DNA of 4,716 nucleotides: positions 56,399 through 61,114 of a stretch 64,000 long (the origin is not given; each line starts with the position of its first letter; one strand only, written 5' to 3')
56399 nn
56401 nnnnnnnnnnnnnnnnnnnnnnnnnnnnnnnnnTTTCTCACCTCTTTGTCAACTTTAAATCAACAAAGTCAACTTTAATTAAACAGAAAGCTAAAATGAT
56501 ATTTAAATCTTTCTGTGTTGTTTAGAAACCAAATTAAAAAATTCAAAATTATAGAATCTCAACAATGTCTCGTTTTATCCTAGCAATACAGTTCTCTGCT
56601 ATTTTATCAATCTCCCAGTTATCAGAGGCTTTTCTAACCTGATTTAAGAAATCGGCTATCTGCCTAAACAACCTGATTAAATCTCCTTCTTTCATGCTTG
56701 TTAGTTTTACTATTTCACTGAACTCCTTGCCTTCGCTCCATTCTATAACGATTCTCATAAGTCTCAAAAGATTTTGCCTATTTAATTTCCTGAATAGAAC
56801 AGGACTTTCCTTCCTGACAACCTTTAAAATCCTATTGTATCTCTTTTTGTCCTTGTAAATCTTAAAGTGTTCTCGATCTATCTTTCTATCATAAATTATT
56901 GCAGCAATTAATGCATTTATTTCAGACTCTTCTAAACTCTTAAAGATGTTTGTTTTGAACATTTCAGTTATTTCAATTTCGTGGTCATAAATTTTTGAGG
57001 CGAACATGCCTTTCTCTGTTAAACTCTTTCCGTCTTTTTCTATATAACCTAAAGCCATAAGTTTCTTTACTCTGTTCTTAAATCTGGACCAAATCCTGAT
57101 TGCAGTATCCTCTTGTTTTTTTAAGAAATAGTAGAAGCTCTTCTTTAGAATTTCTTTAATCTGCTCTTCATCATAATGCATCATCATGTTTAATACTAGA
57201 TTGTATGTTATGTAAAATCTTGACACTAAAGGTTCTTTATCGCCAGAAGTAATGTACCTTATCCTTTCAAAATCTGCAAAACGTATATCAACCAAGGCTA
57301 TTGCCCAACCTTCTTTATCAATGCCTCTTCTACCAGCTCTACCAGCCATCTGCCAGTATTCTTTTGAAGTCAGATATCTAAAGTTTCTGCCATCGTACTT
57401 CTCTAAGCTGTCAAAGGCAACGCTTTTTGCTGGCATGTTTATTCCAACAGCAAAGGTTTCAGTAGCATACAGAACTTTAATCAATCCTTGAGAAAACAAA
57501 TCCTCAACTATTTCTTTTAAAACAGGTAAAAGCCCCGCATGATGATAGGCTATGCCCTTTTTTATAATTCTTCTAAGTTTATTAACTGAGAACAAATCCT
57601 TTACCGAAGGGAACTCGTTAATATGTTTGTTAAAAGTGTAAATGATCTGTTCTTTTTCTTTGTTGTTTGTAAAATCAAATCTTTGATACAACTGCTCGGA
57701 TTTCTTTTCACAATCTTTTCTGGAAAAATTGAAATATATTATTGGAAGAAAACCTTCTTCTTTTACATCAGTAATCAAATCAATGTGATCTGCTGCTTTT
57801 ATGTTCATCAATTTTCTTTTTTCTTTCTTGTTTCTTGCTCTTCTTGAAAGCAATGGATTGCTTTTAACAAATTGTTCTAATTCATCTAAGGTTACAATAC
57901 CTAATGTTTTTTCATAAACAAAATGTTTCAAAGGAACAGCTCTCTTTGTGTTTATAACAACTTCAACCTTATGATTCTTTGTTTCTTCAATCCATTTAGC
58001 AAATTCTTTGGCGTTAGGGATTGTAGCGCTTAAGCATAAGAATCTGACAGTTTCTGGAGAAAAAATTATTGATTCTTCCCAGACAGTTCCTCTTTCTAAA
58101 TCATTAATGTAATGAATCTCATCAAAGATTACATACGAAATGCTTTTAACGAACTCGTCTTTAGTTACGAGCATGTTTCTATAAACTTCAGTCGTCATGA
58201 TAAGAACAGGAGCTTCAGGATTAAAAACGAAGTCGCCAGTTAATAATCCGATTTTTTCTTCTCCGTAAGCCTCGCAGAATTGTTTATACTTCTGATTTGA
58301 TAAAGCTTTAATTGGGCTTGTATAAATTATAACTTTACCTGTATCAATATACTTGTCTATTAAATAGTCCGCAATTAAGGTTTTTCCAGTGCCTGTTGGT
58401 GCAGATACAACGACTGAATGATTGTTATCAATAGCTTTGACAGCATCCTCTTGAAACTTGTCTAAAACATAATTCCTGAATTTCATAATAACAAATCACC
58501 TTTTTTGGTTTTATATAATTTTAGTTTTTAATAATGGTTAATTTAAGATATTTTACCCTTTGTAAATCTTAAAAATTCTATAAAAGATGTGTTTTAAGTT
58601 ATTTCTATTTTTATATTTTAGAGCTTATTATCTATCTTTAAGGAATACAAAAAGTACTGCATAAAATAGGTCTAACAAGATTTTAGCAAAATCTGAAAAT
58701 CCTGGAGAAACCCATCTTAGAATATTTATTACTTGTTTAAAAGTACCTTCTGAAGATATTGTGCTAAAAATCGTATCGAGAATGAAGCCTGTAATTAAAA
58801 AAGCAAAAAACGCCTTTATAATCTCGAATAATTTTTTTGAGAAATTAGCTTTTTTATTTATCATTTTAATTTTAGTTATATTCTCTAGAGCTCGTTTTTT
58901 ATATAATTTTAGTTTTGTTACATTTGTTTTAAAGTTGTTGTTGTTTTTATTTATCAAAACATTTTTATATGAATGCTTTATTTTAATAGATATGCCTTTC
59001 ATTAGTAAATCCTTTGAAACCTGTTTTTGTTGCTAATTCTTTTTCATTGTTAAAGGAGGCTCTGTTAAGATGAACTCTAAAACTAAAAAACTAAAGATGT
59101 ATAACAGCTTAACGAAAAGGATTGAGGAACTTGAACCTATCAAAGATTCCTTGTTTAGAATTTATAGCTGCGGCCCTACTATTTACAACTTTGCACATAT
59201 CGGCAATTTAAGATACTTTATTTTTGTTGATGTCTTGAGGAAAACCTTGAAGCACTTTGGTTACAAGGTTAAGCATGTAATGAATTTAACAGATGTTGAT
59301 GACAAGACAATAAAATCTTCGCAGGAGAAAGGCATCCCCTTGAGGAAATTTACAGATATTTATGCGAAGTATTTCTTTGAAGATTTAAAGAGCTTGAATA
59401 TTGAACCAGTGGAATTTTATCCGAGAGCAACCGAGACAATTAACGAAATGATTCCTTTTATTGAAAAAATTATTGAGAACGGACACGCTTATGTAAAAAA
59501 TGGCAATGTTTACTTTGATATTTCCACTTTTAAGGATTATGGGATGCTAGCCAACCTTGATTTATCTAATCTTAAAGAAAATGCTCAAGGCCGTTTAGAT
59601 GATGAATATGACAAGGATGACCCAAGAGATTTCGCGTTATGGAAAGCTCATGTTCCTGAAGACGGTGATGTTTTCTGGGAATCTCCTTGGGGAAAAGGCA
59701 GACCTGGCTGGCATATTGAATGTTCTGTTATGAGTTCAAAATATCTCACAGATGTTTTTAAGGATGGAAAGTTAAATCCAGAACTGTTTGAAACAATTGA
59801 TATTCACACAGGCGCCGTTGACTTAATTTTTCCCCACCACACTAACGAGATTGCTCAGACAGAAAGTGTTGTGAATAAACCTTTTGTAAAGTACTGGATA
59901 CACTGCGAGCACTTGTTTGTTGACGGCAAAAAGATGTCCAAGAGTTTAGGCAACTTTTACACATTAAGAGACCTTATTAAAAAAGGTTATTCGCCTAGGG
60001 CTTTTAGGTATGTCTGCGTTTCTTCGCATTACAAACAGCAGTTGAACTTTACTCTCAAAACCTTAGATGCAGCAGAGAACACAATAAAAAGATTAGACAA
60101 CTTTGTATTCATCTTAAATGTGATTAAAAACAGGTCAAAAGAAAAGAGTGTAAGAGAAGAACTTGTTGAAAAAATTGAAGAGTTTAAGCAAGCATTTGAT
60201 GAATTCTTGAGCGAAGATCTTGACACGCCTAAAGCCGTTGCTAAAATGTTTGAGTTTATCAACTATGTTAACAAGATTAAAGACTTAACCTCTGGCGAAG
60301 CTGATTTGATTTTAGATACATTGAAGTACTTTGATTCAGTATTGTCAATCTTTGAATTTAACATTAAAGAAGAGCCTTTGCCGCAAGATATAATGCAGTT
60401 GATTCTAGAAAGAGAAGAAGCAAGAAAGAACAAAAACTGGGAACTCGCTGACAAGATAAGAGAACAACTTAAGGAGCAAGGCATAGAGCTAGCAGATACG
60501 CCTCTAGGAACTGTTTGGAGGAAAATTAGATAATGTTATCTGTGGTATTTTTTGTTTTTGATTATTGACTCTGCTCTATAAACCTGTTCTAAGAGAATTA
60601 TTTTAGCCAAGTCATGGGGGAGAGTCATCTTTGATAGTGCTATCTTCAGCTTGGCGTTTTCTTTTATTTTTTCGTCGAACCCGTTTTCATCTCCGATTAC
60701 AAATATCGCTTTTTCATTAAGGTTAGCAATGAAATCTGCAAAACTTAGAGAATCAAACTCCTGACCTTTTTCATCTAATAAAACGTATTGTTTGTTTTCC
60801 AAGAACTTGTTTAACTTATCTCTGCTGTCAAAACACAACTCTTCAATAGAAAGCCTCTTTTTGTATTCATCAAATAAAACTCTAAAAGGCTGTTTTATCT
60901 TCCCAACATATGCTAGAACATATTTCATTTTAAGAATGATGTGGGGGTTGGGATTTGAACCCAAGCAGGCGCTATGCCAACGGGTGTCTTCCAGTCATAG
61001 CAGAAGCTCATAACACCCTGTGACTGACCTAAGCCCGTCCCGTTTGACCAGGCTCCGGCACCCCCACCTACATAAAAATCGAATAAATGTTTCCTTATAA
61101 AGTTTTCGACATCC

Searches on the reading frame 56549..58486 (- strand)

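Call 6: search_protein_families(library=pfam, proteins=[window:56549-58486:-])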
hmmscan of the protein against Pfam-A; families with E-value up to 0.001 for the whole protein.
window:56549-58486:- (645 aa): 7 families
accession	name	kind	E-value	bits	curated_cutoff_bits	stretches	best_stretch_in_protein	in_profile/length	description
PF08148.17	DSHCT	-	4.9e-29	101.7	22.7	1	488-642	3-170/172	DSHCT (NUC185) domain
PF00270.35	DEAD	-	2e-25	89.9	26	1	10-161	2-166/167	DEAD/DEAH box helicase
PF04851.21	ResIII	-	8.2e-12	45.8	22.5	1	8-156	4-162/164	Type III restriction enzyme, res subunit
PF00271.37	Helicase_C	-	8e-09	36.2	23.5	1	265-388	5-110/110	Helicase conserved C-terminal domain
PF20720.3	nSTAND3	-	5.3e-08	33.2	27.2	1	6-62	1-57/155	Novel STAND NTPase 3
PF22527.2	DEXQc_Suv3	-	9.4e-06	25.7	27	1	28-154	19-132/154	DEXQ-box helicase domain of Suv3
PF13401.12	AAA_22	-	0.00015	22.5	27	1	23-138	6-103/130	AAA domain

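Call 7: search_protein_families(library=ncbifam, proteins=[window:56549-58486:-])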
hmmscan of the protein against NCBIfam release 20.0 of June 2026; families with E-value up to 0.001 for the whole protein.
window:56549-58486:- (645 aa): 17 families
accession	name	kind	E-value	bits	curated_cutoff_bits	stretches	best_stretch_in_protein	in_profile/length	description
NF002654.0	PRK02362.1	equivalog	2.2e-56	191.6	887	1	12-626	28-630/739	ATP-dependent DNA helicase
NF040935.1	helicase_Hel308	equivalog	1.6e-55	188.6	1200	1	10-522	29-522/704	ATP-dependent DNA helicase Hel308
NF002251.0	PRK01172.1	equivalog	1.4e-51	175.6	891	1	6-500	21-478/674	ATP-dependent DNA helicase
NF001308.0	PRK00254.1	equivalog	1.3e-43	149.3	1216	2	15-217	31-234/720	ATP-dependent DNA helicase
TIGR04121.1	DEXH_lig_assoc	equivalog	6.2e-19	67.2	850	1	2-189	8-219/804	ligase-associated DNA damage response DEXH box helicase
TIGR01587.1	cas3_core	equivalog_domain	1.2e-12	47.7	102.45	2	25-84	2-63/358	CRISPR-associated helicase Cas3'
NF010338.0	PRK13767.1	equivalog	1.1e-11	43.8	849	1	9-68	35-103/877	ATP-dependent helicase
NF010337.0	PRK13766.1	equivalog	8.2e-09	34.1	610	1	11-125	20-142/781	Hef nuclease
TIGR01389.1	recQ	equivalog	3.7e-08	32.3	640.2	1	261-396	210-327/591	DNA helicase RecQ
TIGR00614.1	recQ_fam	subfamily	1.1e-07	31.1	219.8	1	250-438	201-364/470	RecQ family ATP-dependent DNA helicase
NF008279.0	PRK11057.1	equivalog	1.1e-05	24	1015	1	308-400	257-341/608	ATP-dependent DNA helicase RecQ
NF053712.1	repair_DEAH_YoaA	equivalog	0.00014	20.8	680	1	16-67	31-79/630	DNA repair helicase YoaA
TIGR03158.1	cas3_cyano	exception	0.00019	20.7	69.1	0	87-176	118-209/357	type I-D CRISPR-associated helicase Cas3'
TIGR00643.1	recG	equivalog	0.00052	18.8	659.4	0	31-93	265-329/629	ATP-dependent DNA helicase RecG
NF008394.0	PRK11192.1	equivalog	0.0006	18.8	507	0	11-156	29-190/441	ATP-dependent RNA helicase SrmB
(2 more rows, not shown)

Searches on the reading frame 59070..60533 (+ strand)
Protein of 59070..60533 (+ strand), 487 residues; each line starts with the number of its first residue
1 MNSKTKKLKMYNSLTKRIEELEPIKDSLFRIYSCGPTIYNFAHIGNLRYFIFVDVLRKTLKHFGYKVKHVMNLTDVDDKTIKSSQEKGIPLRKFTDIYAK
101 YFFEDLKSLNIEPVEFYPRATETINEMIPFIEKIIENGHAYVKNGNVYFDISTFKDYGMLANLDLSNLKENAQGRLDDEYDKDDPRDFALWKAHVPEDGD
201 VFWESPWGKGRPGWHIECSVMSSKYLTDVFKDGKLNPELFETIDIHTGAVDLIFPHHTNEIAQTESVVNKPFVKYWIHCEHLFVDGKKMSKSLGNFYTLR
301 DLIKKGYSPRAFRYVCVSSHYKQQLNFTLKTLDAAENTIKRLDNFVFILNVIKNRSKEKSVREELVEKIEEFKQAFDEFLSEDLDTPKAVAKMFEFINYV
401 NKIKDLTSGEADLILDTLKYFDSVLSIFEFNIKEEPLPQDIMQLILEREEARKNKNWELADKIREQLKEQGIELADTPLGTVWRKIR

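Call 6: search_protein_families(library=pfam, proteins=[window:59070-60533:+])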
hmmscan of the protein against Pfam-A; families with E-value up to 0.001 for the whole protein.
window:59070-60533:+ (487 aa): 6 families
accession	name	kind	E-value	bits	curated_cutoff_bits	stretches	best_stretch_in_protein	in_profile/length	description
PF01406.26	tRNA-synt_1e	-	1.2e-108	363.5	27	1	22-336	3-300/301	tRNA synthetases class I (C) catalytic domain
PF09334.17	tRNA-synt_1g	-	1.3e-12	47.7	20.1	2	41-152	13-125/391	tRNA synthetases class I (M)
PF01921.24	tRNA-synt_1f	-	2.2e-07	30.6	27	0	285-361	278-349/360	tRNA synthetases class I (K)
PF09190.17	DALR_2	-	1.2e-06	29.4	22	1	375-429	1-57/57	DALR domain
PF23493.1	CysS_C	-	9.5e-06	26.1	23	1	437-484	4-51/51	Cysteinyl-tRNA ligase anticodon binding domain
PF00133.28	tRNA-synt_1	-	1.1e-05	24.8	22.7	1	262-327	349-413/414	tRNA synthetases class I (I, L, M and V)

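Call 7: search_protein_families(library=ncbifam, proteins=[window:59070-60533:+])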
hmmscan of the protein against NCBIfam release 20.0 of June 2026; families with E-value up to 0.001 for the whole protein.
window:59070-60533:+ (487 aa): 16 families
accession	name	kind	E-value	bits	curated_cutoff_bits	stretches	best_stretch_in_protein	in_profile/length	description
TIGR00435.1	cysS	equivalog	1.4e-151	505.7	340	1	8-485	1-465/466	cysteine--tRNA ligase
NF011108.0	PRK14536.1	equivalog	3.5e-131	438.4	780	1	7-486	2-490/490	cysteine--tRNA ligase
NF011107.0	PRK14534.1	equivalog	2.7e-93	313.6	744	1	8-482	3-477/481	cysteine--tRNA ligase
TIGR03447.1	mycothiol_MshC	equivalog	2.1e-67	227.7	485.1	1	3-417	13-402/411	cysteine--1-D-myo-inosityl 2-amino-2-deoxy-alpha-D-glucopyranoside ligase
TIGR00398.1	metG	equivalog_domain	7.5e-16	57.9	336.35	2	276-403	315-452/530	methionine--tRNA ligase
NF008957.0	PRK12300.1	subfamily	1.8e-11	42.8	677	1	244-415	581-754/946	leucine--tRNA ligase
NF001100.0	PRK00133.1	equivalog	3.5e-11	42.4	587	1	279-403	321-452/676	methionine--tRNA ligase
TIGR00395.1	leuS_arch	equivalog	1.1e-08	33.5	648.5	1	226-410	557-745/938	leucine--tRNA ligase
NF009687.0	PRK13208.1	equivalog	2.9e-08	32.4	738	1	225-366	471-612/801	valine--tRNA ligase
NF008900.0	PRK12267.1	equivalog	5e-08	31.9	598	0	279-405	290-426/648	methionine--tRNA ligase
TIGR00392.1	ileS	equivalog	3.3e-07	28.9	621.4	1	270-380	593-715/861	isoleucine--tRNA ligase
TIGR00422.1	valS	equivalog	1e-06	27.1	612.1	1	248-370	485-608/863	valine--tRNA ligase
TIGR00396.1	leuS_bact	equivalog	3.7e-06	25.4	548.4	1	277-462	594-775/843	leucine--tRNA ligase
TIGR00467.1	lysS_arch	equivalog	4.2e-06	25.6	147.55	0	271-420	260-408/515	lysine--tRNA ligase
NF004349.1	PRK05729.1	equivalog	6.7e-06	24.6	704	1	249-397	476-628/860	valine--tRNA ligase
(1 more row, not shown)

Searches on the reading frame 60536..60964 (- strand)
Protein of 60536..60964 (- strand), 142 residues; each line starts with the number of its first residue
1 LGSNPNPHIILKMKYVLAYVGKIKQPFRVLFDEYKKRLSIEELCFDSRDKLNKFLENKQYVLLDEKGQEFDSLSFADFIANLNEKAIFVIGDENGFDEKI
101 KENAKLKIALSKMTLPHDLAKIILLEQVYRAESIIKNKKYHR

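Call 54: search_protein_families(library=pfam, proteins=[window:60536-60964:-], max_evalue=0.01)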
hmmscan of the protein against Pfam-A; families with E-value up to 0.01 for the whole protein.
window:60536-60964:- (142 aa): 1 family
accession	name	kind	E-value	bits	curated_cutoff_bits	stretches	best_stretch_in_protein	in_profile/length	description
PF02590.22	SPOUT_MTase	-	9.7e-33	113.8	27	1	51-141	59-154/154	Predicted SPOUT methyltransferase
